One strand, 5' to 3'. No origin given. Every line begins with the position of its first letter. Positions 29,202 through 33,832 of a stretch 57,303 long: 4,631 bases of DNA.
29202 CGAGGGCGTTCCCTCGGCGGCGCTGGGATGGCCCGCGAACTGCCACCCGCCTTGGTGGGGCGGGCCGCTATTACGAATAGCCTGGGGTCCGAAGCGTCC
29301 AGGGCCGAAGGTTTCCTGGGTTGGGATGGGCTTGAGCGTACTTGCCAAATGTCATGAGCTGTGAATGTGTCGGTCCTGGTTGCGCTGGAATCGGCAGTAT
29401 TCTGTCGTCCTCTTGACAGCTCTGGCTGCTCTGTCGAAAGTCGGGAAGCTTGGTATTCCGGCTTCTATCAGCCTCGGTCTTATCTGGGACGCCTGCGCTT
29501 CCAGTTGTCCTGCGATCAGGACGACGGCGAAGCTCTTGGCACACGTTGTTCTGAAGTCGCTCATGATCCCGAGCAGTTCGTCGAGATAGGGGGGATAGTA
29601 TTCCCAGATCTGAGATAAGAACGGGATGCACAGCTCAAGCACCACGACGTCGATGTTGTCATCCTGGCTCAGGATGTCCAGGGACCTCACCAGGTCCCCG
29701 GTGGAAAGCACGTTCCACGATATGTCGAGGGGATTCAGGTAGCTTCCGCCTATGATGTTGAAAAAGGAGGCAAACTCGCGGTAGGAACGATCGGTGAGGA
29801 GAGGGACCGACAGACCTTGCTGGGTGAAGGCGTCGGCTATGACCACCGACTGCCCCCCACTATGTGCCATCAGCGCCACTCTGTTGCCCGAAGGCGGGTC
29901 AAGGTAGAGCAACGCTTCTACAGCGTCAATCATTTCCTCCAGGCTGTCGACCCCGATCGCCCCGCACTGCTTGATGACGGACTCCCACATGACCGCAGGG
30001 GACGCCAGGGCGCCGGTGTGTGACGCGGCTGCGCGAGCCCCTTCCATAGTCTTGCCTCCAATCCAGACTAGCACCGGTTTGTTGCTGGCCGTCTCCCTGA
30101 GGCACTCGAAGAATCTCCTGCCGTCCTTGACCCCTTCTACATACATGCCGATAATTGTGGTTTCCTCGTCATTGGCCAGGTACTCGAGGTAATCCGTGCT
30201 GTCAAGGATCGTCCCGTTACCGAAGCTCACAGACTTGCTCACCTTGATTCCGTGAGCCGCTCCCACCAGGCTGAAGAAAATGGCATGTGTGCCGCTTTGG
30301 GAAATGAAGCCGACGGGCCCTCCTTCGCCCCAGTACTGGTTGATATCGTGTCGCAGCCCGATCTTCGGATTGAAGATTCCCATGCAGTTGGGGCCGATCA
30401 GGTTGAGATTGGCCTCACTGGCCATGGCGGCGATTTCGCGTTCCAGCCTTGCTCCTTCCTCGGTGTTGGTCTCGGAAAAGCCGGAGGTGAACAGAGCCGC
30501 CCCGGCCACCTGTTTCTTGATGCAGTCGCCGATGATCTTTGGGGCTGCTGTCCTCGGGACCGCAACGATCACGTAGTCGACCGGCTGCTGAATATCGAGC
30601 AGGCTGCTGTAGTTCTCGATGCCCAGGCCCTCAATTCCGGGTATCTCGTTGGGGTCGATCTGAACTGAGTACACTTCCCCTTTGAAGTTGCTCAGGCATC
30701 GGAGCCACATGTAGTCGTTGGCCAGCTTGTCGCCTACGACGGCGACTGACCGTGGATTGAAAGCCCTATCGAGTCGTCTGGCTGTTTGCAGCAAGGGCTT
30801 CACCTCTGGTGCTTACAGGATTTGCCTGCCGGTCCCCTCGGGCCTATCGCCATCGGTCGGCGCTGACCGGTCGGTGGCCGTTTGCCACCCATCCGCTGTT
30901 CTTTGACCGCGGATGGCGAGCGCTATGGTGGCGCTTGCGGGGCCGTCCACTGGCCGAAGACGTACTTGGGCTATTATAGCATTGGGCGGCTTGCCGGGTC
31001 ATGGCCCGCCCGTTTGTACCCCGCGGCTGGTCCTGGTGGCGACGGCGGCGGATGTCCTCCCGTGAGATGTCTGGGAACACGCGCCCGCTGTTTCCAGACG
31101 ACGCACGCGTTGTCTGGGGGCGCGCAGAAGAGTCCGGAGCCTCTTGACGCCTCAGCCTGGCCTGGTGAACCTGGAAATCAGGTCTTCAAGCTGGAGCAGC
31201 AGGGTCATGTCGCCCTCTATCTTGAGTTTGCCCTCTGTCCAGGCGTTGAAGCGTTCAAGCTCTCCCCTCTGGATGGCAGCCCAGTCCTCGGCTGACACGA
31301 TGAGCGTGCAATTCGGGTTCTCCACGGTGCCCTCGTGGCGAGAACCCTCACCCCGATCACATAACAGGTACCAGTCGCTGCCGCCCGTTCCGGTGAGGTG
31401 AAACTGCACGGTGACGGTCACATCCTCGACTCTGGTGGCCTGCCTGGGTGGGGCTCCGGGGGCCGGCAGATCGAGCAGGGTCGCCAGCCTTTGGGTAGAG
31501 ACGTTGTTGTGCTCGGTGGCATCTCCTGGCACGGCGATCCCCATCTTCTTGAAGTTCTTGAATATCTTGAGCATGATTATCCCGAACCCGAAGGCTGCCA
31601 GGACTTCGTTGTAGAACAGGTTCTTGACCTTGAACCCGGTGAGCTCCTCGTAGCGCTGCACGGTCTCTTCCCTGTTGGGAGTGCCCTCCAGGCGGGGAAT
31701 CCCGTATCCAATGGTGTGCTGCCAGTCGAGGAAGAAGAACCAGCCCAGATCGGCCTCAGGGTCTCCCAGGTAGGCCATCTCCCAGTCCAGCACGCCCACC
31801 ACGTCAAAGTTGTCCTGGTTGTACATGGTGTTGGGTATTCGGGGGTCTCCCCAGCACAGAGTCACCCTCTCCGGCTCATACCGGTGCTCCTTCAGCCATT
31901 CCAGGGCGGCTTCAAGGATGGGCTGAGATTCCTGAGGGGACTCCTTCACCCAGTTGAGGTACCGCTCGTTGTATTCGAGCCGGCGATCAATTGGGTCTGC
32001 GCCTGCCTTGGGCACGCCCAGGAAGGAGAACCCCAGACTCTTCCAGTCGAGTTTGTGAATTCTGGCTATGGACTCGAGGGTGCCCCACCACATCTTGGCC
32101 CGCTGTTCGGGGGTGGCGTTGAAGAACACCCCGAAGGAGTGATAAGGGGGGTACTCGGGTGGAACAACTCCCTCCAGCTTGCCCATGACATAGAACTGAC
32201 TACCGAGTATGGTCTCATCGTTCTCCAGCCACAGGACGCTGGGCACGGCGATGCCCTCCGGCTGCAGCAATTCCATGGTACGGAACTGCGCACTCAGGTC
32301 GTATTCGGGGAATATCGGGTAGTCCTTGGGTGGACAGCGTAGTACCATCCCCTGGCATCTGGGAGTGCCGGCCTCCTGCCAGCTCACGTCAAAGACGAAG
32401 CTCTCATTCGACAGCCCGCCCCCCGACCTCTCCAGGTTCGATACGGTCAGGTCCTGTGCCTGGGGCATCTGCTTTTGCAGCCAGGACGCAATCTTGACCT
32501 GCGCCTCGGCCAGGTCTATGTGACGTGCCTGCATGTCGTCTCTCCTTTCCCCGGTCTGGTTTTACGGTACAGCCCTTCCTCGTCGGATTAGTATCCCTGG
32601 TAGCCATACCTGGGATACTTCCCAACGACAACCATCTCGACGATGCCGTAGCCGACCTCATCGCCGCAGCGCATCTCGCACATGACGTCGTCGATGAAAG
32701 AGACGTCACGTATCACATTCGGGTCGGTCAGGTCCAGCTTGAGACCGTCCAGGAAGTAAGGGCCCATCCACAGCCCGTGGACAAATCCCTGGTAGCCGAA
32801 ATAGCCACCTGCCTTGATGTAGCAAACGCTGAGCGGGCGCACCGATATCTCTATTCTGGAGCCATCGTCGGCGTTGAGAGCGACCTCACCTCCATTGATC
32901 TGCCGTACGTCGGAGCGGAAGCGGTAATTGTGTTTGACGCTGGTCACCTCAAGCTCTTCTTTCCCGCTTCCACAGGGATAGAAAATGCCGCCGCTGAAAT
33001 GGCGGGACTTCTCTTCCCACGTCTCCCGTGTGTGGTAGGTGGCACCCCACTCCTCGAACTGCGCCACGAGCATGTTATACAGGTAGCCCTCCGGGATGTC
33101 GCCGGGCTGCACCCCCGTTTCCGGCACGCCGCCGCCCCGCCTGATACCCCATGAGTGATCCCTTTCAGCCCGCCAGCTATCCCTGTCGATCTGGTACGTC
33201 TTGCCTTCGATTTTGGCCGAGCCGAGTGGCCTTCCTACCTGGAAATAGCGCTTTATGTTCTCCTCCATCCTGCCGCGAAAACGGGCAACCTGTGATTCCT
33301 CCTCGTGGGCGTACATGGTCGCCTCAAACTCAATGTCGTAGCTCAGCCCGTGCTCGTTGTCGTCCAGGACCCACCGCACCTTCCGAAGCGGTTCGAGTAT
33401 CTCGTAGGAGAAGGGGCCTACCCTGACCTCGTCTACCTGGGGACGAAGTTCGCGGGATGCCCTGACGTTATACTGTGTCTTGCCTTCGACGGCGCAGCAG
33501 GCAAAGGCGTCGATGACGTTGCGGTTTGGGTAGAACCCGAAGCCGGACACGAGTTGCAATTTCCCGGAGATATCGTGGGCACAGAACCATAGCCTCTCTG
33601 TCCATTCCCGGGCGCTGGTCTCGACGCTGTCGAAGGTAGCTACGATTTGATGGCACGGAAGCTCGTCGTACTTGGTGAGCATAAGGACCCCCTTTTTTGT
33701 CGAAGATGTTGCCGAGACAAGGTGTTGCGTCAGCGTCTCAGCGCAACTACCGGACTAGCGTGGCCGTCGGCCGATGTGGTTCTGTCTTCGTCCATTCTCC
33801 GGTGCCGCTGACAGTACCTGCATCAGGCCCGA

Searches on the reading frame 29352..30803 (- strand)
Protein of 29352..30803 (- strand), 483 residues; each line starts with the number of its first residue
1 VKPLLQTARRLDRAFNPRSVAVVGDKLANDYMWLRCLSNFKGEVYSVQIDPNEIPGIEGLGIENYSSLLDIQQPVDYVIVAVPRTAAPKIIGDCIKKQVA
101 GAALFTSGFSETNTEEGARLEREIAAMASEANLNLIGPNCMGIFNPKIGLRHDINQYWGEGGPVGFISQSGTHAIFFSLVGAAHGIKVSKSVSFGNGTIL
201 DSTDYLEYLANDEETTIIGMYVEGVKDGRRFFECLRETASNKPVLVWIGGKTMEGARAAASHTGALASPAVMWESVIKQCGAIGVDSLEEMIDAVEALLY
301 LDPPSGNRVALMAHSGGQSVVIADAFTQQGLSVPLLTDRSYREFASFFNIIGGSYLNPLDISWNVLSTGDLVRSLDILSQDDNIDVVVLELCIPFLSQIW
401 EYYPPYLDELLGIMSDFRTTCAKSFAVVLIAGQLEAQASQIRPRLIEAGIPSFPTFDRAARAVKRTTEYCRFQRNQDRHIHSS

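Call 4: search_protein_families(library=pfam, proteins=[window:29352-30803:-])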
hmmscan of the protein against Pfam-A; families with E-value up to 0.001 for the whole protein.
window:29352-30803:- (483 aa): 3 families
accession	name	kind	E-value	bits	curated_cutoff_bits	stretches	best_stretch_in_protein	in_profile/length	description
PF13607.11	Succ_CoA_lig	-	3.7e-44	150.3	27.4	1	162-298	2-138/138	Succinyl-CoA ligase like flavodoxin domain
PF13380.12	CoA_binding_2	-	5.1e-12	46.7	22.8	1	18-145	1-115/116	CoA binding domain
PF02629.25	CoA_binding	-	0.00048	21.3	22.3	0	50-108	38-97/97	CoA binding domain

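Call 5: search_protein_families(library=ncbifam, proteins=[window:29352-30803:-])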
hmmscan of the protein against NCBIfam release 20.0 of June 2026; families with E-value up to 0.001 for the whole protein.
window:29352-30803:- (483 aa): 6 families
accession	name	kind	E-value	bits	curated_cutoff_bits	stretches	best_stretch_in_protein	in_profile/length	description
TIGR02717.1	AcCoA-syn-alpha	equivalog_domain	2.8e-95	319.6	567.15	1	12-469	2-446/447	acetate--CoA ligase alpha subunit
NF045494.1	AcCoALig_Archglob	equivalog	1.7e-71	241.5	1200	1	10-470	217-663/665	acetate--CoA ligase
NF045492.1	HydPropCoALig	equivalog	7.4e-66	222.9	1300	1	9-388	246-626/700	3-hydroxypropionate--CoA ligase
NF045493.1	HydDutCoALig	equivalog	2.6e-59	201.5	1300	1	15-477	7-457/698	4-hydroxybutyrate--CoA ligase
TIGR01019.1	sucCoAalpha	subfamily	4.2e-13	49.3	353.2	1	122-299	104-286/286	succinate--CoA ligase subunit alpha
NF004230.0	PRK05678.1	equivalog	3.7e-12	46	336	1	76-270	67-255/291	succinate--CoA ligase subunit alpha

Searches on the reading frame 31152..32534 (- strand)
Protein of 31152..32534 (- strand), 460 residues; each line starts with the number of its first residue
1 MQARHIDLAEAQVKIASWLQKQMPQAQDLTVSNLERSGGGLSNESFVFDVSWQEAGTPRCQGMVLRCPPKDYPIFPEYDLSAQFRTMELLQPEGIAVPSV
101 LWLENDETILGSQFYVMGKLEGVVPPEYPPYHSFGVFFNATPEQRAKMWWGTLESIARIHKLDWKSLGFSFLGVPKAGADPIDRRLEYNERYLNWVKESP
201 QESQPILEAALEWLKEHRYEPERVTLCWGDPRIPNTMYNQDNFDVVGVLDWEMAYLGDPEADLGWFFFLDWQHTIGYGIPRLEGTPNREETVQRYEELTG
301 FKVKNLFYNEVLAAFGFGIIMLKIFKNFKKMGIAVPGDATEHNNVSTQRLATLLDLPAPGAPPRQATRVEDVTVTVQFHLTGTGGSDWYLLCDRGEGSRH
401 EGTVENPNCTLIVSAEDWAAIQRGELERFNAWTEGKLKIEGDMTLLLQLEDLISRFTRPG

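Call 4: search_protein_families(library=pfam, proteins=[window:31152-32534:-])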
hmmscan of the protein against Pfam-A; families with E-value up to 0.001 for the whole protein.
window:31152-32534:- (460 aa): 2 families
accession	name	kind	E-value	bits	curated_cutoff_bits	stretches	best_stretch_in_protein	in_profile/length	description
PF01636.29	APH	-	8.8e-24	85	23.2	1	62-274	22-216/239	Phosphotransferase enzyme family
PF02036.22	SCP2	-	3.5e-15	56.6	21.3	1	364-453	11-100/101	SCP-2 sterol transfer family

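Call 5: search_protein_families(library=ncbifam, proteins=[window:31152-32534:-])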
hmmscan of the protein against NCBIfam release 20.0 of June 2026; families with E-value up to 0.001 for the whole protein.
window:31152-32534:- (460 aa): 0 families

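Call 52: search_solved_structures(query=window:31152-32534:-, max_evalue=0.001)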
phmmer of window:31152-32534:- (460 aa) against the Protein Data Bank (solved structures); distinct sequences matched with E-value up to 0.001: 15.
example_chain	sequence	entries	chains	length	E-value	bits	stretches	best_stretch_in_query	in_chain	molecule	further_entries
9fsg_A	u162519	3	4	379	2.1e-42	148.9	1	6-344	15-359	Aminoglycoside phosphotransferase-like protein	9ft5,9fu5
3ats_A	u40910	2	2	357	1.9e-39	139.1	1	15-317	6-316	Putative uncharacterized protein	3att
9o56_A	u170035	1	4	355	7.1e-24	87.8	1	63-330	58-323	Aminoglycoside phosphotransferase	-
3dxp_A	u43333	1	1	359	8.8e-17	64.4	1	57-305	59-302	putative acyl-CoA dehydrogenase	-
8v3v_A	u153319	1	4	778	2.7e-12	49.6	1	61-302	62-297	Acyl-Coenzyme A dehydrogenase family, member 11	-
8v3u_A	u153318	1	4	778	3.4e-11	46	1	61-302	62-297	Acyl-Coenzyme A dehydrogenase family, member 11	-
2c0l_B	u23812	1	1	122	2e-05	26.9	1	382-452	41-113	NONSPECIFIC LIPID-TRANSFER PROTEIN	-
1qnd_A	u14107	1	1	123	2e-05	26.9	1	382-452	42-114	NONSPECIFIC LIPID-TRANSFER PROTEIN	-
4uei_A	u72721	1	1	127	4.7e-05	25.7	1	382-453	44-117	STEROL CARRIER PROTEIN 2/3-OXOACYL-COA THIOLASE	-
1c44_A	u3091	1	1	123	5.2e-05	25.6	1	382-452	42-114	PROTEIN (STEROL CARRIER PROTEIN 2)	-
1ikt_A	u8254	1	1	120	7.9e-05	25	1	369-454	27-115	ESTRADIOL 17 BETA-DEHYDROGENASE 4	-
6z1w_A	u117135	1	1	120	7.9e-05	25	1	369-454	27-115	Peroxisomal multifunctional enzyme type 2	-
6z1x_A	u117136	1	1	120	0.00011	24.5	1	369-454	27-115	Peroxisomal multifunctional enzyme type 2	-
8af2_A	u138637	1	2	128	0.00013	24.2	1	369-456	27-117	Enoyl-CoA hydratase 2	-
8af3_A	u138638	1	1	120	0.00028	23.2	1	369-449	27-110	Enoyl-CoA hydratase 2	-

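Call 59: search_solved_structures(query=window:31152-32534:-, max_evalue=1e-30, show_alignments=2)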
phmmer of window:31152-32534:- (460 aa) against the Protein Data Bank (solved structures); distinct sequences matched with E-value up to 1e-30: 2.
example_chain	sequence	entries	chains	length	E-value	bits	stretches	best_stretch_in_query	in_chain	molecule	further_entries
9fsg_A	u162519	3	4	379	2.1e-42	148.9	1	6-344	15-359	Aminoglycoside phosphotransferase-like protein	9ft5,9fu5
3ats_A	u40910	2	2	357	1.9e-39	139.1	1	15-317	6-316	Putative uncharacterized protein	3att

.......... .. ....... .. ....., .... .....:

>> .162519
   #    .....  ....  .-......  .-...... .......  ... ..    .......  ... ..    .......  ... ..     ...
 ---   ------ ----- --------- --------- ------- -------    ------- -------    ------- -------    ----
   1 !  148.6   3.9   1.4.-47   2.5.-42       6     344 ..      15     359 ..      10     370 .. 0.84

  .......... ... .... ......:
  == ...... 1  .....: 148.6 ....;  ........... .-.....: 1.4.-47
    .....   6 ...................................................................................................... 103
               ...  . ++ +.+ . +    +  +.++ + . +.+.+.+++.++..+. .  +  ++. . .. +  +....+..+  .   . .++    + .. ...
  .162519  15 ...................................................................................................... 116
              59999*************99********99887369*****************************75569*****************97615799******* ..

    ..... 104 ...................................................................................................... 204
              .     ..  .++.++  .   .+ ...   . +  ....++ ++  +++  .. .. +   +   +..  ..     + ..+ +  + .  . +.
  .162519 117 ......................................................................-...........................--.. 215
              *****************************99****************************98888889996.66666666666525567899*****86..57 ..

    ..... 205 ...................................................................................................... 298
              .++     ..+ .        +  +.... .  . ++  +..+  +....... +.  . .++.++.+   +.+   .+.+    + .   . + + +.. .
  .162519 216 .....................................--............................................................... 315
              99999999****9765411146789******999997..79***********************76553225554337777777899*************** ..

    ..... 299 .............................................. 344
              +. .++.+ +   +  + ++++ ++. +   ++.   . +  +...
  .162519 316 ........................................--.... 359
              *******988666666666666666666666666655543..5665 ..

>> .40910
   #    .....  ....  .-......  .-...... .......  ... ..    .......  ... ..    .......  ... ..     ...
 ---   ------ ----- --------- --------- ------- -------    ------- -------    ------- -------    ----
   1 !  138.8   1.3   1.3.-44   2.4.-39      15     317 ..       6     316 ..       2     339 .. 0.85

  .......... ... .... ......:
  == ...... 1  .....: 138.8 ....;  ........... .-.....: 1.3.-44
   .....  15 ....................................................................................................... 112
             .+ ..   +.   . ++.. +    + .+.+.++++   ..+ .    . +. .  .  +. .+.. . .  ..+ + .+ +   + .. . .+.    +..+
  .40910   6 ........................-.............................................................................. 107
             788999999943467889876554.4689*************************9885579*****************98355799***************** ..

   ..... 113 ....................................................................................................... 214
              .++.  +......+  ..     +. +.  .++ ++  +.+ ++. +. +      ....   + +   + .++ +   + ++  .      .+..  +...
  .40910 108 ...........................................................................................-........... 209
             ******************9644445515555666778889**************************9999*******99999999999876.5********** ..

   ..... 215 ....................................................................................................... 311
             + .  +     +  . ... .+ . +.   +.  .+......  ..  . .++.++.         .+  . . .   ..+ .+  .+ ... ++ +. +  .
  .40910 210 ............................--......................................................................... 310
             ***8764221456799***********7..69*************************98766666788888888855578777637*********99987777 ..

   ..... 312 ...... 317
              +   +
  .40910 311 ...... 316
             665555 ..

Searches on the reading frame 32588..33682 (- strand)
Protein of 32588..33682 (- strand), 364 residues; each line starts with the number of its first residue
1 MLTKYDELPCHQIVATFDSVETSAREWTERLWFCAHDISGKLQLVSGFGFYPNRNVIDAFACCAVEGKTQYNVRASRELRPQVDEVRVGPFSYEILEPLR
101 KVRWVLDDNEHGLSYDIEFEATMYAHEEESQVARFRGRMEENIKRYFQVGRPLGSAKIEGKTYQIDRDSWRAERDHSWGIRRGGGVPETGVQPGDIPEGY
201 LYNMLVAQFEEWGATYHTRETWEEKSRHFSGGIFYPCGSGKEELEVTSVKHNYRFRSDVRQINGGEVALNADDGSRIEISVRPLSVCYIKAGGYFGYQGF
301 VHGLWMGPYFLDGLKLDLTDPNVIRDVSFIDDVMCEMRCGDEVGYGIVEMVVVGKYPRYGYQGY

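Call 4: search_protein_families(library=pfam, proteins=[window:32588-33682:-])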
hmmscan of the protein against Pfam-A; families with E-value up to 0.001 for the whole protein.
window:32588-33682:- (364 aa): 1 family
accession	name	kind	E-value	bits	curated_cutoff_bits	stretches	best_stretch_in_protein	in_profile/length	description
PF23212.2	DUF7064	-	2.8e-06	28.1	24.7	0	327-350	100-122/126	Domain of unknown function (DUF7064)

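Call 5: search_protein_families(library=ncbifam, proteins=[window:32588-33682:-])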
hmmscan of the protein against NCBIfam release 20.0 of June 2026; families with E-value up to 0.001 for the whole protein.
window:32588-33682:- (364 aa): 1 family
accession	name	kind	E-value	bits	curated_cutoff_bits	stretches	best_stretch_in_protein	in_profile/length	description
NF053593.1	Rv3169_fam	subfamily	1.5e-99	333.4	150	1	2-352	1-350/351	Rv3169 family protein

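Call 8: find_related_loci(query=window:32588-33682:-, collection=genome_contigs, flank=6000)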
Query window:32588-33682:- (364 aa) in genome_contigs; peptide patterns used: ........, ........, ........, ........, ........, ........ (x = any residue, [..] = any of these).
35 stretches matched a pattern; 9 encode a relative of the query (tblastn E <= 1e-3); 9 distinct loci.
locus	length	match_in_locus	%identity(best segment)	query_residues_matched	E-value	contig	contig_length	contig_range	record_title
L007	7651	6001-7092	79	1-364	0e+0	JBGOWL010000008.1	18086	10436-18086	MAG: Dehalococcoidia bacterium isolate OBJ_0618_130150_93 k141_7094708_length_18086_cov_18.4729, whole genome shotgun se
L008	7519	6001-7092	77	1-364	0e+0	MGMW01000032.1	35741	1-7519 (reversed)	MAG: Chloroflexi bacterium RBG_13_53_26 RBG_13_scaffold_1448, whole genome shotgun sequence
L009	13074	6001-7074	78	1-358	0e+0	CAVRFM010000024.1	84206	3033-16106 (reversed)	MAG: uncultured Chloroflexia bacterium isolate MFD04492.bin.1.138 genome assembly, contig: contig_64907, whole genome sh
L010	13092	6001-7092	76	1-364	0e+0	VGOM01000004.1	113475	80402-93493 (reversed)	MAG: Chloroflexi bacterium isolate M_DeepCast_400m_m2_020 M_DeepCast_400m_m2_020_Ga0194112_10000091, whole genome shotgu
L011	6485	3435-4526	74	1-364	0e+0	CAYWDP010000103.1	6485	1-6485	MAG TPA_asm: uncultured Dehalococcoidia bacterium isolate SRP239594_co1_65 genome assembly, contig: NODE_7896_length_648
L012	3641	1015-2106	71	1-364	0e+0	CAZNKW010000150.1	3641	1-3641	MAG TPA_asm: uncultured Dehalococcoidia bacterium isolate binchicken_co325_96 genome assembly, contig: NODE_18068_length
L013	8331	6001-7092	70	1-364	0e+0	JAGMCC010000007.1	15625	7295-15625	MAG: Dehalococcoidia bacterium isolate RS_16_40 ZL425.bin.40.fa_7, whole genome shotgun sequence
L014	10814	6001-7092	70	1-364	0e+0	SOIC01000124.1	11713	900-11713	MAG: Dehalococcoidia bacterium isolate E29_bin15 NODE_1668_length_11713_cov_15.371161, whole genome shotgun sequence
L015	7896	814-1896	57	1-361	4e-151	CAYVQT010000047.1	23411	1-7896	MAG TPA_asm: uncultured Dehalococcoidia bacterium isolate binchicken_co334_130 genome assembly, contig: NODE_3610_length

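Call 41: find_related_loci(query=window:32588-33682:-, collection=metagenome_contigs, flank=2500)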
Query window:32588-33682:- (364 aa) in metagenome_contigs; peptide patterns used: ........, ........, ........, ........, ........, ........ (x = any residue, [..] = any of these).
51 stretches matched a pattern; 16 encode a relative of the query (tblastn E <= 1e-3); 16 distinct loci.
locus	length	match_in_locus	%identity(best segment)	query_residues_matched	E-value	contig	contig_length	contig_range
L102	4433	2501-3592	79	1-364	0e+0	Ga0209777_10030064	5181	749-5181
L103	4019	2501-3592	77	1-364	0e+0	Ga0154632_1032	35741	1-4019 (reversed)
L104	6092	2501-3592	76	1-364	0e+0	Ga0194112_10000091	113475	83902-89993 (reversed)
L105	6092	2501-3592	76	1-364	0e+0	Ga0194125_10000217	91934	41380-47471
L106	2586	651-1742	74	1-364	0e+0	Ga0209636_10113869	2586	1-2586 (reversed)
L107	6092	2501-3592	72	1-364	0e+0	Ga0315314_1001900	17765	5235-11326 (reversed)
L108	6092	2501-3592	70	1-364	0e+0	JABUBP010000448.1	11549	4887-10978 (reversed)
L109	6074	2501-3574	70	1-358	0e+0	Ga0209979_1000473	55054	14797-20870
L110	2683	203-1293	80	1-364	2e-179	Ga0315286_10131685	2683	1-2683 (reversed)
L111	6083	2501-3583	57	1-361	1e-150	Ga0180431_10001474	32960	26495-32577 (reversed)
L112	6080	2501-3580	55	1-360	2e-134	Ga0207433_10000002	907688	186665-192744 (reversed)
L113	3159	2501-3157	83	1-219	3e-128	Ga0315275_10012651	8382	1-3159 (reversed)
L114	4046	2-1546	50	1-361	7e-126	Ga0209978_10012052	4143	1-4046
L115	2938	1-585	74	170-364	3e-106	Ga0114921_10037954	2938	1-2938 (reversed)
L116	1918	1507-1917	82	1-137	1e-80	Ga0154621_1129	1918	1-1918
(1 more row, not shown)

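Call 51: search_solved_structures(query=window:32588-33682:-, max_evalue=1)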
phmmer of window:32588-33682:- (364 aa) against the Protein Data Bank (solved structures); distinct sequences matched with E-value up to 1: 2.
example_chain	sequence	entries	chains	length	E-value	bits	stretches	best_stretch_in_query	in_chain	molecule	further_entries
9fzn_A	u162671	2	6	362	1.2e-38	136.4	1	2-359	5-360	25-phosphosteroid lyase (25-PSL)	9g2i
9g4c_A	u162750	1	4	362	5.7e-38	134.2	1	2-359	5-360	25-phosphosteroid lyase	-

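Call 58: search_solved_structures(query=window:32588-33682:-, max_evalue=1e-20, show_alignments=1)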
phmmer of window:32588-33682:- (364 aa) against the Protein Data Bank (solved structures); distinct sequences matched with E-value up to 1e-20: 2.
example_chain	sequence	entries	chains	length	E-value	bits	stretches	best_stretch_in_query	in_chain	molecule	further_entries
9fzn_A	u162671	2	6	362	1.2e-38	136.4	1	2-359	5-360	25-phosphosteroid lyase (25-PSL)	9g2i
9g4c_A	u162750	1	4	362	5.7e-38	134.2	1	2-359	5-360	25-phosphosteroid lyase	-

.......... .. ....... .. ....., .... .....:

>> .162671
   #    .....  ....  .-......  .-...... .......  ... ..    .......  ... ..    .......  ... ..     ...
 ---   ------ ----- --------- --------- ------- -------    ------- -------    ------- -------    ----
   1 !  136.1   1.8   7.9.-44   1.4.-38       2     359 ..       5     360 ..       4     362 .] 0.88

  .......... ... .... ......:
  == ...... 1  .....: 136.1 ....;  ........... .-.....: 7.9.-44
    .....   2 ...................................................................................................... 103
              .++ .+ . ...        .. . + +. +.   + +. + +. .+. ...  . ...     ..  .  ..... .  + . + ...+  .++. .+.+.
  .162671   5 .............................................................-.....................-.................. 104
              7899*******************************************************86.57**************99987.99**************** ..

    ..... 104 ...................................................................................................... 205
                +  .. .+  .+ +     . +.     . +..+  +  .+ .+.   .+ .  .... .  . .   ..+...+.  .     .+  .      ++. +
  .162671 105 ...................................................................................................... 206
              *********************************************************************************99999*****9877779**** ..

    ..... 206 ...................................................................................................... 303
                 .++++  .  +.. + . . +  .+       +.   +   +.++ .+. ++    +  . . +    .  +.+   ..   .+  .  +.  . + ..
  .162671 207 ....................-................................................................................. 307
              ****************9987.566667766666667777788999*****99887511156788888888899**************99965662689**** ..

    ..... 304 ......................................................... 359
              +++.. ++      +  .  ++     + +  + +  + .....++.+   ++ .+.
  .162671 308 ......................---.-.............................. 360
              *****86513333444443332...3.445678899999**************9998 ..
